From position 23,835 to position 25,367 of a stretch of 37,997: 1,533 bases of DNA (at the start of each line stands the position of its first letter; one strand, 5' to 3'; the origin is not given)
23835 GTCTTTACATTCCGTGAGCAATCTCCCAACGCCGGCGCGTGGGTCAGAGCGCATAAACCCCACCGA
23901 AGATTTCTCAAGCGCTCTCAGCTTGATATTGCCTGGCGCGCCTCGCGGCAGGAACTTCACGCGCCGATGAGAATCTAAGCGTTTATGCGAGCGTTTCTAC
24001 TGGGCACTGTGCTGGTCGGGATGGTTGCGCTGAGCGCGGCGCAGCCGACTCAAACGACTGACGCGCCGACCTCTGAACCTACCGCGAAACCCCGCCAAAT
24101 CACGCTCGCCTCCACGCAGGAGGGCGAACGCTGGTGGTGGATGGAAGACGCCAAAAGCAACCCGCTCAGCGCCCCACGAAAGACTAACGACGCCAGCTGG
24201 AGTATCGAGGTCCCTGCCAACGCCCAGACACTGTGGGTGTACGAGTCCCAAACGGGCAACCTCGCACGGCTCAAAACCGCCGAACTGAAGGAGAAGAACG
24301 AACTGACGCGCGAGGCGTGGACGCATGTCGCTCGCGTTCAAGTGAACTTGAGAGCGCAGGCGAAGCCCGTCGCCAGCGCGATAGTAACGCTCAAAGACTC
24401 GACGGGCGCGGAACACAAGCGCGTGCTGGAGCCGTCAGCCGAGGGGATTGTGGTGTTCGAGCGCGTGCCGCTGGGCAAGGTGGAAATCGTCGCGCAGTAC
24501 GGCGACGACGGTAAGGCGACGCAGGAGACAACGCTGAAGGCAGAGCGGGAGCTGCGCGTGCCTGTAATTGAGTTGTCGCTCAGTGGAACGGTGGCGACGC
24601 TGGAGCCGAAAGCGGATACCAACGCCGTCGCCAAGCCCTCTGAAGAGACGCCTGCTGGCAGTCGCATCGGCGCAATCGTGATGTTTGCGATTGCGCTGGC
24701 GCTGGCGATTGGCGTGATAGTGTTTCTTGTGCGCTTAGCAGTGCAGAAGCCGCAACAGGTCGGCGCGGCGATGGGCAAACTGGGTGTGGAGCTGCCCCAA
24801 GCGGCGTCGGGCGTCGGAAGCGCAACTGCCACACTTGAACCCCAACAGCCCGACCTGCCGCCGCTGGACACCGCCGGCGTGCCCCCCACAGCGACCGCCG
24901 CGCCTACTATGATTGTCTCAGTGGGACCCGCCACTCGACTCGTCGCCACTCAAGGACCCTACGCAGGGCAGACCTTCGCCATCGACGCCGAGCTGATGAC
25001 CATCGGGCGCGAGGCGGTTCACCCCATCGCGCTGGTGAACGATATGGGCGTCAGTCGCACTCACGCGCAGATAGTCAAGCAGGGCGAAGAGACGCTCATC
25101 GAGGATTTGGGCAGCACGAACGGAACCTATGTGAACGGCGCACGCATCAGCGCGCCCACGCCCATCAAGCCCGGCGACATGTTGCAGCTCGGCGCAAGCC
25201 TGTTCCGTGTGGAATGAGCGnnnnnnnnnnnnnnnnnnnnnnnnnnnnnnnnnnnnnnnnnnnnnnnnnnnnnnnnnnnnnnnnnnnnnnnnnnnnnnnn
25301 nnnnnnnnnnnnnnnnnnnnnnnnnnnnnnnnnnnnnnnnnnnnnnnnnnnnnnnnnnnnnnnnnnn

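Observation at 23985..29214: Kinase-less membrane FHA-FHA-PHP gene cluster divergent from the flagellar switch operon (best candidate here for an undescribed module)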

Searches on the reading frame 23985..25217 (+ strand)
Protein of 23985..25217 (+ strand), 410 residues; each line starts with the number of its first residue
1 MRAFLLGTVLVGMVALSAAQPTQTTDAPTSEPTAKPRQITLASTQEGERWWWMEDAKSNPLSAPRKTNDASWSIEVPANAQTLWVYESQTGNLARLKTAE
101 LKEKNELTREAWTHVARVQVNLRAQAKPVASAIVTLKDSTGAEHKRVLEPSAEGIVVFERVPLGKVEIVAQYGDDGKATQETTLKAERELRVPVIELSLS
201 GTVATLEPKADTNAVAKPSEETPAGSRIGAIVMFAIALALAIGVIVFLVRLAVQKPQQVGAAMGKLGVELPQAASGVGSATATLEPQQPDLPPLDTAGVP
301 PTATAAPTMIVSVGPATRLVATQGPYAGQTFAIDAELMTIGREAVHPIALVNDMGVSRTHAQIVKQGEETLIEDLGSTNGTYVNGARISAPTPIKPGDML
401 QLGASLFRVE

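Call 7: search_protein_families(library=pfam, proteins=[window:23985-25217:+], max_evalue=0.01)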
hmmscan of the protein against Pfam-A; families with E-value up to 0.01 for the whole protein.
window:23985-25217:+ (410 aa): 2 families
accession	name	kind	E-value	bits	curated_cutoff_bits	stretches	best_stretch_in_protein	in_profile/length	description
PF00498.31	FHA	-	8.4e-18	65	20.7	1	339-403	2-67/67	FHA domain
PF16697.10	Yop-YscD_cpl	-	5.7e-13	49.4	33.2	1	323-409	4-90/94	Inner membrane component of T3SS, cytoplasmic domain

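Call 9: search_protein_families(library=ncbifam, proteins=[window:23985-25217:+], max_evalue=0.01)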
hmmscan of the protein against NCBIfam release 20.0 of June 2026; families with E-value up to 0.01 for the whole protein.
window:23985-25217:+ (410 aa): 5 families
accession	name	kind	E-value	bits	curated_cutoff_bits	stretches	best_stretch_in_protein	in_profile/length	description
NF049868.1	FhaB_Rv0019c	equivalog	2e-22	79.9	125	1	313-408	63-157/158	FHA domain-containing protein FhaB/FipA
NF041660.2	oxygluDhInhib_OdhI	equivalog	1.7e-14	53.8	200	1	316-404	36-122/130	oxoglutarate dehydrogenase inhibitor Odhl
NF052573.1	HisKinEspAMyxo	equivalog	6.3e-13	47.6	1400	1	312-405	21-114/755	serine histidine kinase EspA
TIGR03354.1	VI_FHA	hypoth_equivalog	2.1e-08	34.4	120.25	1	330-405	18-97/420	type VI secretion system-associated FHA domain protein TagH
NF033760.1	gliding_GltG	equivalog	1.6e-07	30.2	650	1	333-410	21-97/650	adventurous gliding motility protein GltG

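Call 49: find_homologous_proteins(query=window:23985-25214:+, max_evalue=0.00001)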
Query window:23985-25214:+ (410 aa): 221 proteins with E <= 0.00001 among 8000 candidates; the best 120 are listed.
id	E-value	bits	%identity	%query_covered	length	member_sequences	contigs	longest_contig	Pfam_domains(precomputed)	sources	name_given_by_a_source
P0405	9.1e-250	846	97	100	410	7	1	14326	PF00498.32,PF16697.11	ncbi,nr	ncbi:MAG: FHA domain-containing protein [bacterium]|nr:FHA domain-containing protein [bacterium]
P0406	9.1e-186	635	73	100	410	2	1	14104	PF00498.32,PF16697.11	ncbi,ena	-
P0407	2.5e-185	634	73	100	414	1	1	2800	PF00498.32,PF16697.11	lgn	-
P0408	4.4e-185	633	73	100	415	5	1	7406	PF00498.32,PF16697.11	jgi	jgi:hypothetical protein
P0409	4.5e-185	633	74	100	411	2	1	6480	PF00498.32,PF16697.11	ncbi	ncbi:MAG: FHA domain-containing protein [Fimbriimonadales bacterium]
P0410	4.7e-185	633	72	100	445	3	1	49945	PF00498.32,PF16697.11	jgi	-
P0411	4.2e-181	620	72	100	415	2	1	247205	PF00498.32,PF16697.11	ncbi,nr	ncbi:MAG: hypothetical protein KatS3mg019_1349 [Fimbriimonadales bacterium]|nr:MAG: hypothetical pro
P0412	4.0e-180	617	72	100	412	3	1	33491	PF00498.32,PF16697.11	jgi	-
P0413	1.1e-179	615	71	100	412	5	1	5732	PF00498.32,PF16697.11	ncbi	-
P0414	7.7e-178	609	70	100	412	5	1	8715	PF00498.32,PF16697.11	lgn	-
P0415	1.1e-174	599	70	100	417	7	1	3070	PF00498.32,PF16697.11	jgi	-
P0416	5.9e-173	593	67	100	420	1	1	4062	PF00498.32,PF16697.11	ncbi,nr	ncbi:MAG: FHA domain-containing protein [Fimbriimonadales bacterium]|nr:FHA domain-containing protei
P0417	4.0e-170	584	70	100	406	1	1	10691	PF00498.32,PF16697.11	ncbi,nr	ncbi:MAG: FHA domain-containing protein [Fimbriimonadales bacterium]|nr:FHA domain-containing protei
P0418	1.4e-161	556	70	93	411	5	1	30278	PF00498.32,PF16697.11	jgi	jgi:hypothetical protein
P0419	5.0e-161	554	70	93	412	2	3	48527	PF00498.32,PF16697.11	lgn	-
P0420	1.0e-160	553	69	93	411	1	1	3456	PF00498.32,PF16697.11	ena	-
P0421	1.8e-160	552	70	93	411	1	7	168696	PF00498.32,PF16697.11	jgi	jgi:hypothetical protein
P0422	2.7e-160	552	69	93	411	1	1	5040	PF00498.32,PF16697.11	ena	-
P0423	8.5e-160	550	69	93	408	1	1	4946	PF00498.32,PF16697.11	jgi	jgi:hypothetical protein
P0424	1.7e-159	549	68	93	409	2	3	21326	PF00498.32,PF16697.11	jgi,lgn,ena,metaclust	metaclust:\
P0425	2.0e-159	549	69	93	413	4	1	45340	PF00498.32,PF16697.11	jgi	jgi:hypothetical protein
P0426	2.3e-159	549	69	91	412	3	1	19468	PF00498.32,PF16697.11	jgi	-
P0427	4.0e-159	548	68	93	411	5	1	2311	PF00498.32,PF16697.11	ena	-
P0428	4.3e-159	548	70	91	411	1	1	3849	PF00498.32,PF16697.11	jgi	jgi:hypothetical protein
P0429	5.4e-159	547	64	100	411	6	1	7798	PF00498.32,PF16697.11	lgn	-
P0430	6.8e-159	547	68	93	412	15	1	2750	PF00498.32,PF16697.11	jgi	-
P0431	6.8e-159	547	67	93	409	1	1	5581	PF00498.32,PF16697.11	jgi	-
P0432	7.8e-159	547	67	93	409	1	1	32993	PF00498.32,PF16697.11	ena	-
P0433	7.9e-159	547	67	93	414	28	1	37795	PF00498.32,PF16697.11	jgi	jgi:hypothetical protein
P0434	8.5e-159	547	68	93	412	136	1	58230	PF00498.32,PF16697.11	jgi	jgi:hypothetical protein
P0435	3.7e-158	545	68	93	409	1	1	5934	PF00498.32,PF16697.11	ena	-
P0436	4.0e-158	544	69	91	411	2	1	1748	PF00498.32,PF16697.11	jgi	-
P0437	6.4e-158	544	68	93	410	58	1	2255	PF00498.32,PF16697.11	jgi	jgi:hypothetical protein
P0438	1.7e-157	542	69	91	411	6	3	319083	PF00498.32,PF16697.11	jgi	jgi:hypothetical protein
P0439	2.2e-157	542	66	98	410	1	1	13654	PF00498.32,PF16697.11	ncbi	ncbi:MAG: FHA domain-containing protein [Fimbriimonadales bacterium]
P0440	2.7e-156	538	68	93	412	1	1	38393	PF00498.32,PF16697.11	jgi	jgi:hypothetical protein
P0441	3.0e-156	538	67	93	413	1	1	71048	PF00498.32,PF16697.11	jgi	jgi:hypothetical protein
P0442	6.3e-156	537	68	94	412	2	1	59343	PF00498.32,PF16697.11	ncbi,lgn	-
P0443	1.5e-155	536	68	93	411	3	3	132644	PF00498.32,PF16697.11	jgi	jgi:hypothetical protein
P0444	3.0e-155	535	68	93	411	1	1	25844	PF00498.32,PF16697.11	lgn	-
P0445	3.3e-155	535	68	91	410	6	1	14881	PF00498.32,PF16697.11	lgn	-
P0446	3.6e-155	535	67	95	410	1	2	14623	PF00498.32,PF16697.11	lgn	-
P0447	1.8e-154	532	67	91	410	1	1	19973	PF00498.32,PF16697.11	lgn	-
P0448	3.2e-152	525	61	100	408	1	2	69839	PF00498.32,PF16697.11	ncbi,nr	ncbi:MAG: FHA domain-containing protein [Fimbriimonadales bacterium]|nr:FHA domain-containing protei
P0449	9.8e-151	520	62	100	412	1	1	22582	PF00498.32,PF16697.11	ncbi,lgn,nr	ncbi:MAG: FHA domain-containing protein [Armatimonadota bacterium]|nr:FHA domain-containing protein 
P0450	6.2e-125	435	56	95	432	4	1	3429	PF00498.32,PF16697.11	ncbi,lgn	-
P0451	7.4e-123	428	57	95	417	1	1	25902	PF00498.32,PF16697.11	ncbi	-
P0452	5.1e-121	422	56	91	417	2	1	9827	PF00498.32,PF16697.11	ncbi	-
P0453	2.6e-120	420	54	100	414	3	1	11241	PF00498.32,PF16697.11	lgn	-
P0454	3.4e-120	420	56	91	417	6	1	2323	PF00498.32,PF16697.11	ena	-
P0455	1.0e-119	418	54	98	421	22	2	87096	PF00498.32,PF16697.11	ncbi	-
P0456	1.4e-119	418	55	96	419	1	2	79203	PF00498.32,PF16697.11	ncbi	-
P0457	1.6e-119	417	55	92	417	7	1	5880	PF00498.32,PF16697.11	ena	-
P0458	2.0e-119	417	55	91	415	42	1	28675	PF00498.32,PF16697.11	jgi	jgi:hypothetical protein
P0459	8.9e-118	412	55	91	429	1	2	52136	PF00498.32,PF16697.11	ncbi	-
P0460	9.2e-118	412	50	100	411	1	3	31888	PF00498.32,PF16697.11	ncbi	-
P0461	3.2e-117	410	54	91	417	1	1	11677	PF00498.32,PF16697.11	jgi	jgi:hypothetical protein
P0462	3.4e-117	410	52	98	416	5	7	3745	PF00498.32,PF16697.11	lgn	-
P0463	8.9e-117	408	51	100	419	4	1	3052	PF00498.32,PF16697.11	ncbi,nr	ncbi:MAG: FHA domain-containing protein [Fimbriimonadales bacterium]|nr:FHA domain-containing protei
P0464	1.1e-112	395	51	96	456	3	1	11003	PF00498.32,PF16697.11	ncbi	-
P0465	2.0e-112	394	50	98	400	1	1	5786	PF00498.32,PF16697.11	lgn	-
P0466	2.3e-112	394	73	66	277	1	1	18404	PF00498.32,PF16697.11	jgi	jgi:hypothetical protein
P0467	5.3e-112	393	49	98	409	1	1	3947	PF00498.32,PF16697.11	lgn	-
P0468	7.3e-112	392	51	98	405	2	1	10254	PF00498.32,PF16697.11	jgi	-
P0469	1.2e-111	392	52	92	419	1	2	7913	PF00498.32,PF16697.11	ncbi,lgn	-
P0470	4.3e-111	390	49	98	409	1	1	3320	PF00498.32,PF16697.11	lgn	-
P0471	4.7e-111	390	52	92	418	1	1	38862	PF00498.32,PF16697.11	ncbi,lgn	-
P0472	3.4e-110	387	47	98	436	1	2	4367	PF00498.32,PF16697.11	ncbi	ncbi:MAG: hypothetical protein C4307_03265 [Chloroflexota bacterium]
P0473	2.0e-109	384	47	100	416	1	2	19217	PF00498.32,PF16697.11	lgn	-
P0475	8.5e-106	372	46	100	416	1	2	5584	PF00498.32,PF16697.11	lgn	-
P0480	6.8e-85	303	43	100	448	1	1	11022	PF00498.32,PF16697.11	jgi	jgi:hypothetical protein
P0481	8.3e-82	293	43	95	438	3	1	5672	PF00498.32,PF16697.11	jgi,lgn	jgi:hypothetical protein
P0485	2.4e-30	124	32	89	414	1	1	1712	PF00498.32,PF16697.11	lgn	-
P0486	8.0e-27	112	34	42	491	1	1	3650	PF00498.32,PF16697.11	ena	-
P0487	1.3e-23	102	48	23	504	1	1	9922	PF00498.32,PF16697.11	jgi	-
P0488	1.4e-23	102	25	91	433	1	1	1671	PF00498.32,PF16697.11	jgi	jgi:hypothetical protein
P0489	2.4e-22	98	30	92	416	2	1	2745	PF00498.32,PF16697.11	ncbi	-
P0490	3.5e-22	97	30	82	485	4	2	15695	PF00498.32,PF16697.11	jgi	jgi:hypothetical protein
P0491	1.1e-21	95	35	25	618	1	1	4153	PF07714.24,PF00069.32,PF00498.32,PF16697.11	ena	-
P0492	2.3e-21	94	29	80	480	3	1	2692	PF00498.32,PF16697.11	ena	-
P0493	8.6e-21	93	28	100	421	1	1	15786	PF00498.32,PF16697.11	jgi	jgi:hypothetical protein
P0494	5.5e-20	90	48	22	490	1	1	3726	PF00498.32,PF16697.11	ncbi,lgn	-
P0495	1.2e-19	89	46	23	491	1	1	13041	PF00498.32,PF16697.11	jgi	jgi:hypothetical protein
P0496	1.6e-19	88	36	22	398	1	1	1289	PF00498.32,PF16697.11,PF13676.12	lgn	-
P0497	7.0e-19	86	49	22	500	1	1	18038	PF00498.32,PF16697.11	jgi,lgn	-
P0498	2.2e-18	85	34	35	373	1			PF00498.32,PF00005.34,PF16697.11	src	-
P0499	1.0e-17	82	49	13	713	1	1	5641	PF00498.32,PF00005.34,PF16697.11,PF13304.13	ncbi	-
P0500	1.2e-17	82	49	12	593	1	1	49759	PF00498.32,PF01061.30,PF16697.11,PF12698.14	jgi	jgi:pSer/pThr/pTyr-binding forkhead associated (FHA) protein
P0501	1.4e-17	82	40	29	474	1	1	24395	PF00498.32,PF16697.11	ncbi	ncbi:MAG TPA: FHA domain-containing protein [Fimbriimonas sp.]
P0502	5.5e-17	80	41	20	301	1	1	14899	PF00498.32,PF16697.11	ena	-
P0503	9.4e-17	79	43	22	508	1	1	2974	PF07714.24,PF00069.32,PF00498.32,PF16697.11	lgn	-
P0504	3.5e-16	77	36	20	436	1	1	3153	PF00498.32,PF16697.11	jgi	jgi:pSer/pThr/pTyr-binding forkhead associated (FHA) protein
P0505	6.5e-16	76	43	18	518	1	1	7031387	PF00498.32,PF16697.11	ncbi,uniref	ncbi:FHA domain-containing protein [Tundrisphaera sp. TA3]|uniref:FHA domain-containing protein n=1 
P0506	1.0e-15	76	40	22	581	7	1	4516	PF07714.24,PF00069.32,PF00498.32,PF16697.11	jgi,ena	-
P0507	2.3e-15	75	45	16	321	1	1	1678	PF00498.32,PF16697.11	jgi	jgi:pSer/pThr/pTyr-binding forkhead associated (FHA) protein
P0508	4.4e-15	74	34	21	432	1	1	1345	PF00498.32,PF16697.11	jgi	jgi:pSer/pThr/pTyr-binding forkhead associated (FHA) protein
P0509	2.6e-14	71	37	22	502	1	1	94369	PF00498.32,PF16697.11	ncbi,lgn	-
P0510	3.0e-14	71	40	23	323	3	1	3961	PF00498.32,PF16697.11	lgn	-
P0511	3.2e-14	71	32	25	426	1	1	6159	PF00498.32,PF16697.11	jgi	jgi:pSer/pThr/pTyr-binding forkhead associated (FHA) protein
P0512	3.6e-14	71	33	27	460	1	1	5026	PF00498.32,PF16697.11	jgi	jgi:pSer/pThr/pTyr-binding forkhead associated (FHA) protein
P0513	7.0e-14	70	32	26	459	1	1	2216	PF00498.32,PF16697.11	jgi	jgi:pSer/pThr/pTyr-binding forkhead associated (FHA) protein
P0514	8.0e-14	70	47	23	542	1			PF07714.24,PF00069.32,PF00498.32,PF16697.11,PF05887.17,PF01636.30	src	-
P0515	1.8e-13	68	41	22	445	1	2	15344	PF00498.32,PF16697.11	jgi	jgi:pSer/pThr/pTyr-binding forkhead associated (FHA) protein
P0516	2.2e-13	68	33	21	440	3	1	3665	PF00498.32,PF16697.11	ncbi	-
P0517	2.4e-13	68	53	11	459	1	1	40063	PF00498.32,PF01061.30,PF16697.11,PF12698.14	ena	-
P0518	3.4e-13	68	43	16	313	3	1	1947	PF00498.32,PF16697.11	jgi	jgi:pSer/pThr/pTyr-binding forkhead associated (FHA) protein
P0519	4.0e-13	67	43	18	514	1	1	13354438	PF00498.32,PF16697.11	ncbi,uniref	ncbi:FHA domain-containing protein [Sorangium sp. So ce1000]|uniref:FHA domain-containing protein n=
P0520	1.3e-12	66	35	22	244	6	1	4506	PF00498.32,PF16697.11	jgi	-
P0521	2.4e-12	65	45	23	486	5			PF07714.24,PF00069.32,PF00498.32,PF03109.23,PF16697.11,PF01636.30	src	-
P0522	2.8e-12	64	60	11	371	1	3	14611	PF00498.32,PF16697.11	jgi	jgi:pSer/pThr/pTyr-binding forkhead associated (FHA) protein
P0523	3.2e-12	64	37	30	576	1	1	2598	PF13365.13,PF00498.32,PF16697.11,PF00089.33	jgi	jgi:pSer/pThr/pTyr-binding forkhead associated (FHA) protein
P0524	4.8e-12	64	46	19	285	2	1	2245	PF00498.32,PF16697.11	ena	-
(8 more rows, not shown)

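Call 60: predict_structure(alignment_id=A2)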
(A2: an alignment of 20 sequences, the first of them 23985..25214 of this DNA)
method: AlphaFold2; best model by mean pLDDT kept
length: 410 residues; sequences in the alignment: 20
mean_pLDDT: 76.7   pTM: 0.46
mean pLDDT of the five models: 76.7, 75.4, 75.1, 74.6, 74.0
residues with pLDDT >= 90: 195; 70-90: 93; 50-70: 35; < 50: 87
segments of 3 or more residues with pLDDT < 50: 15-33, 209-226, 267-312
pLDDT, mean of each block of 10 residues (from residue 1): 54 46 38 72 92 93 91 94 94 94 92 94 90 95 91 88 96 89 91 90 68 31 48 82 83 58 48 31 36 37 33 73 89 92 93 92 91 93 94 95 95
secondary structure, 60 per line:
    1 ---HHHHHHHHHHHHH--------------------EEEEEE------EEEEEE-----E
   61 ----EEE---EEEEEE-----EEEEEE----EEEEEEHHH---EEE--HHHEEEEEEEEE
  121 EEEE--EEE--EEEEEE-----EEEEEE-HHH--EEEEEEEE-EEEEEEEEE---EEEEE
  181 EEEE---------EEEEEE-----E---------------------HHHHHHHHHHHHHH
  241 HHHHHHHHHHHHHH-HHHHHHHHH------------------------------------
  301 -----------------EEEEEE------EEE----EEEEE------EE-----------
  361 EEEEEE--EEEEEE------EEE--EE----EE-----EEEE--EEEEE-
elements in order: H4-16 E37-42 E49-54 E65-67 E71-76 E82-87 E92-97 E104-106 E112-124 E127-129 E132-137 E143-148 E155-162 E164-172 E176-184 E194-199 H227-254 H256-264 E318-323 E330-332 E337-341 E361-366 E369-374 E381-383 E399-402 E405-409

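Call 62: search_protein_families(library=pfam, alignment_id=A2, max_evalue=1)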
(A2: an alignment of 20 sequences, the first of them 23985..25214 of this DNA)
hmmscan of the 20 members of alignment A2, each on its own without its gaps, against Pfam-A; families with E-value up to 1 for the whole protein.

A. member 1, window:23985-25214:+ (410 aa): 3 families
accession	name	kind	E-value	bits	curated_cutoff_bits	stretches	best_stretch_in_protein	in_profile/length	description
PF00498.31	FHA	-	8.4e-18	65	20.7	1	339-403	2-67/67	FHA domain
PF16697.10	Yop-YscD_cpl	-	5.7e-13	49.4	33.2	1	323-409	4-90/94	Inner membrane component of T3SS, cytoplasmic domain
PF12635.12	DUF3780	-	0.068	13.4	27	1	61-121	7-68/184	Protein of unknown function (DUF3780)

B. families by the number of members that match (of 20 scanned): 27 families (the first 25 are shown)
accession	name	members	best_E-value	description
PF00498.31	FHA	20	2.9e-21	FHA domain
PF16697.10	Yop-YscD_cpl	20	4.6e-18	Inner membrane component of T3SS, cytoplasmic domain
PF13620.12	CarboxypepD_reg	12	0.00022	Carboxypeptidase regulatory-like domain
PF19428.4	Sema4F_C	4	0.0082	Semaphorin 4F C-terminal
PF13860.13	FlgD_ig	3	0.0035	FlgD Ig-like domain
PF13190.11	PDGLE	2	0.03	PDGLE domain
PF14283.11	CD1107-like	2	0.14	Mobile element protein CD1107-like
PF24005.1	DUF7320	2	0.2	Domain of unknown function (DUF7320)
PF17081.10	SOP4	2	0.23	Suppressor of PMA 1-7 protein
PF20556.3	DUF6768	1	0.014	Family of unknown function (DUF6768)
PF08374.16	Protocadherin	1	0.019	Protocadherin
PF11174.13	DUF2970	1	0.034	Protein of unknown function (DUF2970)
PF17803.7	Cadherin_4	1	0.037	Bacterial cadherin-like domain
PF11021.13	DUF2613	1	0.039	Protein of unknown function (DUF2613)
PF01708.21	Gemini_mov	1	0.04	Geminivirus putative movement protein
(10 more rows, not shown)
